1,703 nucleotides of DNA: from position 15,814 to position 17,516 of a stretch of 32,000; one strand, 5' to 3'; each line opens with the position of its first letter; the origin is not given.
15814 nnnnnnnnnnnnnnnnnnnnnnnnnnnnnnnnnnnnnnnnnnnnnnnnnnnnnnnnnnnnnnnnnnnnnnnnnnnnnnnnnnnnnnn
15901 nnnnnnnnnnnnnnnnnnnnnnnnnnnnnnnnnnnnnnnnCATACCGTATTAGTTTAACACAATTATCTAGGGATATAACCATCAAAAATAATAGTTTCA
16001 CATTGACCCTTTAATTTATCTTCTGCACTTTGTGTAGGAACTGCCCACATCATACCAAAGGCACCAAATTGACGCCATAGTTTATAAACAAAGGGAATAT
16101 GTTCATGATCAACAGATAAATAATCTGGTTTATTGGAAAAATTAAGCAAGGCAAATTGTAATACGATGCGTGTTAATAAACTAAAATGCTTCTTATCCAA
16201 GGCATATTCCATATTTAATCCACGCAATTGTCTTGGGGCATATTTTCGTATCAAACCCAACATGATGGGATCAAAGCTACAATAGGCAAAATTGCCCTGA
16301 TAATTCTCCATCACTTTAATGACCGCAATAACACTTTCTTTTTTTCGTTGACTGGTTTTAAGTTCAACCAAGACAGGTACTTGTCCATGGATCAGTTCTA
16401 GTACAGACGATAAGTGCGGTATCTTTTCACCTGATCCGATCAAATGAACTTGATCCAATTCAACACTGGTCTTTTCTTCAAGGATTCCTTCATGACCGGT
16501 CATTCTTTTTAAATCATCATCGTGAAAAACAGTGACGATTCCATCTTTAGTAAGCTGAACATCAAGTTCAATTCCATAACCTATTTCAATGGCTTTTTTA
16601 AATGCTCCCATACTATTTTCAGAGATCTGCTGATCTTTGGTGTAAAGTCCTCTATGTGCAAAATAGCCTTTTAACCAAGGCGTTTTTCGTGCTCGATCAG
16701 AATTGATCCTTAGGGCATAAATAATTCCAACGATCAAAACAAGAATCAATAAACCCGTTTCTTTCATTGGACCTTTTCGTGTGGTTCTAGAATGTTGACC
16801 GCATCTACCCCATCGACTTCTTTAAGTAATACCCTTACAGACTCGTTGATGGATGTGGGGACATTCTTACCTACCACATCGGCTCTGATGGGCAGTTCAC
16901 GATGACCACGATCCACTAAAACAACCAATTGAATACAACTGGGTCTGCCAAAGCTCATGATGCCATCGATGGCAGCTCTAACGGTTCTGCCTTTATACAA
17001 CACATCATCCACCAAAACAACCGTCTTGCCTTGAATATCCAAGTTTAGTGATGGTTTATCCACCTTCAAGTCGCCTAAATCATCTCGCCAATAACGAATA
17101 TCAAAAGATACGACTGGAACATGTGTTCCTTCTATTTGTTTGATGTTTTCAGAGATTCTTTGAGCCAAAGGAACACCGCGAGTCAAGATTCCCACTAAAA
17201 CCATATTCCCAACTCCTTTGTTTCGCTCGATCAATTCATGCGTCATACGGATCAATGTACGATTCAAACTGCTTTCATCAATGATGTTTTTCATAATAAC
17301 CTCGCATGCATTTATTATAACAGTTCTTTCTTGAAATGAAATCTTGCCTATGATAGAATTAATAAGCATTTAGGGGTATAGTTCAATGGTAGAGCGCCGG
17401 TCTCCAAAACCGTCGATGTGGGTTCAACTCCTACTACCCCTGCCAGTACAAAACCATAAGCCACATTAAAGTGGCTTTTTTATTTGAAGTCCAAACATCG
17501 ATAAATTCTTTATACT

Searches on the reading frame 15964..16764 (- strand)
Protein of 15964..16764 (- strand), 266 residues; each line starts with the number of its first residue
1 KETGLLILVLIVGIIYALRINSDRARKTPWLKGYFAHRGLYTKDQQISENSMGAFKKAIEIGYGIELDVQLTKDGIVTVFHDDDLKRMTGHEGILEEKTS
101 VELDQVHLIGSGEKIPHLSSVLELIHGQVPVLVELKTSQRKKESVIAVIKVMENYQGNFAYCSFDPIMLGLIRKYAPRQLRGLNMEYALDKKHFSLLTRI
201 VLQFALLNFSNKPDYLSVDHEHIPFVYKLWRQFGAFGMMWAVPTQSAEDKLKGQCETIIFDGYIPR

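Call 9: search_protein_families(library=ncbifam, proteins=[window:15964-16764:-], max_evalue=0.001)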
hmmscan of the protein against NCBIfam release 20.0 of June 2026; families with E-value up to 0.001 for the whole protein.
window:15964-16764:- (266 aa): 3 families
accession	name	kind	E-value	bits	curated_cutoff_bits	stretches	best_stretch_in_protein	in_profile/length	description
NF006989.0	PRK09454.1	equivalog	4e-11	42.7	264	1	34-187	12-175/251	glycerophosphodiester phosphodiesterase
NF041304.3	AvrBs2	equivalog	8.1e-10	37.2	1000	1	34-91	271-329/716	type III secretion system effector avirulence protein AvrBs2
NF053857.1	LysphglycPlipDStph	equivalog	2e-08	33.9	450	1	34-106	48-118/305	lysophosphatidylglycerol phospholipase D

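Call 10: search_protein_families(library=pfam, proteins=[window:15964-16764:-], max_evalue=0.001)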
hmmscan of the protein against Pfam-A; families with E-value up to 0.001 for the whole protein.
window:15964-16764:- (266 aa): 1 family
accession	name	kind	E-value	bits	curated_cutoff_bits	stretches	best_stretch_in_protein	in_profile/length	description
PF03009.23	GDPD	-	3e-19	70.5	23.6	1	37-177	1-159/244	Glycerophosphoryl diester phosphodiesterase family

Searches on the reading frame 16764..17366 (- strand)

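Call 9: search_protein_families(library=ncbifam, proteins=[window:16764-17366:-], max_evalue=0.001)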
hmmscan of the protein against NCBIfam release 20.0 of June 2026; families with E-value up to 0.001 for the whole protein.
window:16764-17366:- (200 aa): 15 families
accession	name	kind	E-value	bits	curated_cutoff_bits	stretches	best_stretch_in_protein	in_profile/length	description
NF003548.0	PRK05205.1-4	equivalog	8.7e-69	230.8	218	1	25-194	3-171/173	bifunctional pyr operon transcriptional regulator/uracil phosphoribosyltransferase PyrR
NF003549.0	PRK05205.1-5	equivalog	2.7e-66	222.5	138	1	26-194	6-180/182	bifunctional pyr operon transcriptional regulator/uracil phosphoribosyltransferase PyrR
NF003547.0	PRK05205.1-3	equivalog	1.9e-59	200.8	230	1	25-194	13-190/194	bifunctional pyr operon transcriptional regulator/uracil phosphoribosyltransferase PyrR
NF003546.0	PRK05205.1-2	equivalog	6.9e-56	188.7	268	1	27-192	5-174/175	bifunctional pyr operon transcriptional regulator/uracil phosphoribosyltransferase PyrR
NF003545.0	PRK05205.1-1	equivalog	1.2e-33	116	140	1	28-179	3-155/171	bifunctional pyr operon transcriptional regulator/uracil phosphoribosyltransferase PyrR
NF002620.0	PRK02277.1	subfamily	1.1e-08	35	115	1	29-153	63-180/201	orotate phosphoribosyltransferase-like protein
NF006605.0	PRK09162.1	equivalog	1.4e-08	34.4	181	1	26-170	15-156/183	hypoxanthine-guanine phosphoribosyltransferase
TIGR01203.1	HGPRTase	equivalog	1.7e-08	34.4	150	1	29-170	3-142/167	hypoxanthine phosphoribosyltransferase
NF045507.1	transregGfcR_Halo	equivalog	1.4e-05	24.7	300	1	45-153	90-192/215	transcriptional regulator GfcR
TIGR00336.1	pyrE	equivalog_domain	4.6e-05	23.3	106.8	1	52-156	53-150/173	orotate phosphoribosyltransferase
TIGR01091.1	upp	equivalog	0.00024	20.9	208.35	1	19-151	33-159/207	uracil phosphoribosyltransferase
NF004689.0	PRK06031.1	equivalog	0.00026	20.3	175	0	100-140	142-181/233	phosphoribosyltransferase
NF005592.0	PRK07322.1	subfamily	0.00069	19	143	0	110-136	117-143/180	adenine phosphoribosyltransferase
TIGR01251.1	ribP_PPkin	subfamily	0.0008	18.4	113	0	101-140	198-237/309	ribose-phosphate diphosphokinase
NF040646.1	HPT_Archaea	equivalog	0.00096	18.8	200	1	112-170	113-169/184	hypoxanthine/guanine phosphoribosyltransferase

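Call 10: search_protein_families(library=pfam, proteins=[window:16764-17366:-], max_evalue=0.001)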
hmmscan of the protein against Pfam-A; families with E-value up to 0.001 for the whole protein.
window:16764-17366:- (200 aa): 1 family
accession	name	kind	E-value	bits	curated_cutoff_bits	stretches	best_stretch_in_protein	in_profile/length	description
PF00156.33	Pribosyltran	-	2.9e-20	72.6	26.3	1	38-170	15-144/158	Phosphoribosyl transferase domain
